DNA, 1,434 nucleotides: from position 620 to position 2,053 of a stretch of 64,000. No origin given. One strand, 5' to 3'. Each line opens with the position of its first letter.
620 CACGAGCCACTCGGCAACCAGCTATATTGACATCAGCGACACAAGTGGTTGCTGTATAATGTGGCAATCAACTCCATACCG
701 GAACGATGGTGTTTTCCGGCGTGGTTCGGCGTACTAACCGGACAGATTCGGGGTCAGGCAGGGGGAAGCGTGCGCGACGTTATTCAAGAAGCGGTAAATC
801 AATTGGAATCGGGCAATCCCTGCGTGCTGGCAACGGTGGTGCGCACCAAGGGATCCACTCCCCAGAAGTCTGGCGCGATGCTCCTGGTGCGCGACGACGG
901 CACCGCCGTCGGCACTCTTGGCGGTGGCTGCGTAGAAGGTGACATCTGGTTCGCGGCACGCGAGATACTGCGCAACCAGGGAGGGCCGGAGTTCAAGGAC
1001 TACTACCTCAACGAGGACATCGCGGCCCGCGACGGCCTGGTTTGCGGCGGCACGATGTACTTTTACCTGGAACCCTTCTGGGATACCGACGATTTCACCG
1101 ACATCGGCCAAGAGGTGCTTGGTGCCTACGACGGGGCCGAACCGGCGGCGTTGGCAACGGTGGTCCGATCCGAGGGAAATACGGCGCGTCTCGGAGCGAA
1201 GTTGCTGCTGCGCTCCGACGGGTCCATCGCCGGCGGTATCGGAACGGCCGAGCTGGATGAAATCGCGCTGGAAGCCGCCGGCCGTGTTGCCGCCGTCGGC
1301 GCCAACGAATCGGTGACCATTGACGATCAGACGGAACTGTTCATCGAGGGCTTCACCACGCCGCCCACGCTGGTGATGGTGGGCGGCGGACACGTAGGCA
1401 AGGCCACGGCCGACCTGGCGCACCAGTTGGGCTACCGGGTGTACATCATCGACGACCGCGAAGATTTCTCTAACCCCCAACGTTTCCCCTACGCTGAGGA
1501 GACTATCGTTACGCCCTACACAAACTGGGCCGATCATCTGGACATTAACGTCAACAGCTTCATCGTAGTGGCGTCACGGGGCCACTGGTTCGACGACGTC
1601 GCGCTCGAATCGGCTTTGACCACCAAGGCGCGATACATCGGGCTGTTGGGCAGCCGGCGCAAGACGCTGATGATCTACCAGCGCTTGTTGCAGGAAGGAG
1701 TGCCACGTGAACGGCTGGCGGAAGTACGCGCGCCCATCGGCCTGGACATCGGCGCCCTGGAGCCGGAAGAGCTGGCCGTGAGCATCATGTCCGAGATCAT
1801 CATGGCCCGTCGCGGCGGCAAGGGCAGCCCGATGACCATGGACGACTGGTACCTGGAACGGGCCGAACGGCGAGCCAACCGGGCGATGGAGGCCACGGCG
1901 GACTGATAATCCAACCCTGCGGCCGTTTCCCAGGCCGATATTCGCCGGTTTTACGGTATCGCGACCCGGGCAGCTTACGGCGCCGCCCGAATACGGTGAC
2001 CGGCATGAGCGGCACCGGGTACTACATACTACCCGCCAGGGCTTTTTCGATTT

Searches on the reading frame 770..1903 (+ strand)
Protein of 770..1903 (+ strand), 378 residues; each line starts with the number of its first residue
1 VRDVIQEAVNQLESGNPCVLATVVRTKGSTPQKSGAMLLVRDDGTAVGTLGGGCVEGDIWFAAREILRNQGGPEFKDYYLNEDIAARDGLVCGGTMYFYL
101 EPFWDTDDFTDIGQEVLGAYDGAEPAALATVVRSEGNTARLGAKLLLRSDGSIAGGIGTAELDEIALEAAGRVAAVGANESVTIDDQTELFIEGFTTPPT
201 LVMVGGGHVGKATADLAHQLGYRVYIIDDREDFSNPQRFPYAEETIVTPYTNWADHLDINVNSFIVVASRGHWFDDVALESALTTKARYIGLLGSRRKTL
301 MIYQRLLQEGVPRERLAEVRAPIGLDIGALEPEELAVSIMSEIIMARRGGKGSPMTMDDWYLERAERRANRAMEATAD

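Call 62: find_encoding_contigs(protein=window:770-1903:+, flank=10000, max_places=1)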
Protein seq(378 aa) (378 aa): 1 contig read that carries it; 1 place shown.
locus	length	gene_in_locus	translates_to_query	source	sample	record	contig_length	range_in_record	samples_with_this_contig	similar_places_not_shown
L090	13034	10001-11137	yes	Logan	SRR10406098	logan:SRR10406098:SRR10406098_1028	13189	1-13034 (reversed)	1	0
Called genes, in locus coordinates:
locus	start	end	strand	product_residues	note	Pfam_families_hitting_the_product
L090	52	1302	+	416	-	PF01743:PolyA_pol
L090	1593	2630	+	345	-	PF08240:ADH_N, PF00107:ADH_zinc_N, PF13602:ADH_zinc_N_2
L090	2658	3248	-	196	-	PF06271:RDD (weak)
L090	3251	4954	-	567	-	PF00587:tRNA-synt_2b, PF04073:tRNA_edit, PF03129:HGTP_anticodon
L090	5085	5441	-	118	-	PF05942:PaREP1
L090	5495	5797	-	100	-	-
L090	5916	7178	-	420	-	-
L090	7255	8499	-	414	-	PF00441:Acyl-CoA_dh_1, PF08028:Acyl-CoA_dh_2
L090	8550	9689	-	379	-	PF04551:GcpE, PF26540:GcpE_C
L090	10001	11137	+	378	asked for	PF02625:XdhC_CoxI, PF13478:XdhC_C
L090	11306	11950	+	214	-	PF12804:NTP_transf_3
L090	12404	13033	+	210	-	?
